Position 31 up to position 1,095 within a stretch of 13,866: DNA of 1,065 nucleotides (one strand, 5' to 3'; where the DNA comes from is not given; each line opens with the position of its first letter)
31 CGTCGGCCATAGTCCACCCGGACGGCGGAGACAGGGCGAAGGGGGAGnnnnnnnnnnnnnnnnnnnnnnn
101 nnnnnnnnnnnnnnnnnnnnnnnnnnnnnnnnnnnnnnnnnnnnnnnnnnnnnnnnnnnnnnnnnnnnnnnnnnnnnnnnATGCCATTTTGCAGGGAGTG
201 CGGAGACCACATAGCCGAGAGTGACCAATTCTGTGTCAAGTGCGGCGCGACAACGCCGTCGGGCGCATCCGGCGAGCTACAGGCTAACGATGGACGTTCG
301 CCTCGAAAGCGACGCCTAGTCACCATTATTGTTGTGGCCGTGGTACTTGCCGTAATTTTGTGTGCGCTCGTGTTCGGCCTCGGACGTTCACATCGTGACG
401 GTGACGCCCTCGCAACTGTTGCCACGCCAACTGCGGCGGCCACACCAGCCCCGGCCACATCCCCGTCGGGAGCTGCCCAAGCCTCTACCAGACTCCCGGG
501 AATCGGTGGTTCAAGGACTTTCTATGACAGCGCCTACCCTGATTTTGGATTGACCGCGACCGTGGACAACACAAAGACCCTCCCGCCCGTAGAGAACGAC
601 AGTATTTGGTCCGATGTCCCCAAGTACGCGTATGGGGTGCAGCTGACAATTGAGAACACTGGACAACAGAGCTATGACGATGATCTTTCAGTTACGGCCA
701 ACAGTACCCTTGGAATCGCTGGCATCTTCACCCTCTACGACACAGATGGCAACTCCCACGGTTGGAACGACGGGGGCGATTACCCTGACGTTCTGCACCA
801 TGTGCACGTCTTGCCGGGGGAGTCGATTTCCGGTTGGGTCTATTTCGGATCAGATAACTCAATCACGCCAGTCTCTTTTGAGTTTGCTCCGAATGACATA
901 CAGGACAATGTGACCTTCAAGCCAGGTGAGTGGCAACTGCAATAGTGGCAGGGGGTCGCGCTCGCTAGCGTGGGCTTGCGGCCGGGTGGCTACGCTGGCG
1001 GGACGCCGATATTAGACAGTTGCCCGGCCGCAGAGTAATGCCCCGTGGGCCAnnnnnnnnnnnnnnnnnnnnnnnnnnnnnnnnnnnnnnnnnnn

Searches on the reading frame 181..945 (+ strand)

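Call 5: search_protein_families(library=pfam, proteins=[window:181-945:+], max_evalue=0.01)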
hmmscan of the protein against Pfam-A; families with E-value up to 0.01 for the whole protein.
window:181-945:+ (254 aa): 4 families
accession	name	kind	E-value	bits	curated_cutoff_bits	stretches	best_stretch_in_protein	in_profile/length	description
PF13240.11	Zn_Ribbon_1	-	6.9e-06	26.1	25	1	3-23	1-21/23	zinc-ribbon domain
PF13248.11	Zn_ribbon_3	-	0.0045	16.9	27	1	4-23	5-24/26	zinc-ribbon domain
PF11611.13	DUF4352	-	0.0057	17.4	25.9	0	152-241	39-118/122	Domain of unknown function (DUF4352)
PF12773.13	DZR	-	0.0074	16.9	27.3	0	4-22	1-19/45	Double zinc ribbon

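Call 6: search_protein_families(library=padloc, proteins=[window:181-945:+], max_evalue=0.01)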
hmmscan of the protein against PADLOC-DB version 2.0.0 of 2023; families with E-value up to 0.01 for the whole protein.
window:181-945:+ (254 aa): 1 family
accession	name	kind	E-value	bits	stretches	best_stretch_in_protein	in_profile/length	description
PDLC04043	PD-T4-6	-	0.0037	14.4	1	41-117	309-369/452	-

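Call 11: search_protein_families(library=ncbifam, proteins=[window:181-945:+], max_evalue=0.01)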
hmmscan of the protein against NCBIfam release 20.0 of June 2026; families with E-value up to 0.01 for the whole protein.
window:181-945:+ (254 aa): 1 family
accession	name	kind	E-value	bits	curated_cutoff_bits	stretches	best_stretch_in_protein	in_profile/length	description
NF038083.1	CU044_5270_fam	subfamily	0.00076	19.4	100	1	38-105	21-79/284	CU044_5270 family protein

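Call 85: search_protein_families(library=phrogs, proteins=[window:181-945:+], max_evalue=0.01)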
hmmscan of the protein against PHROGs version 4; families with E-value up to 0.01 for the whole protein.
window:181-945:+ (254 aa): 1 family
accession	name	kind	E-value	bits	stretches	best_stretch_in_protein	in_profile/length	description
phrog_2546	-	unknown function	0.0013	20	1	3-32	2-31/180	-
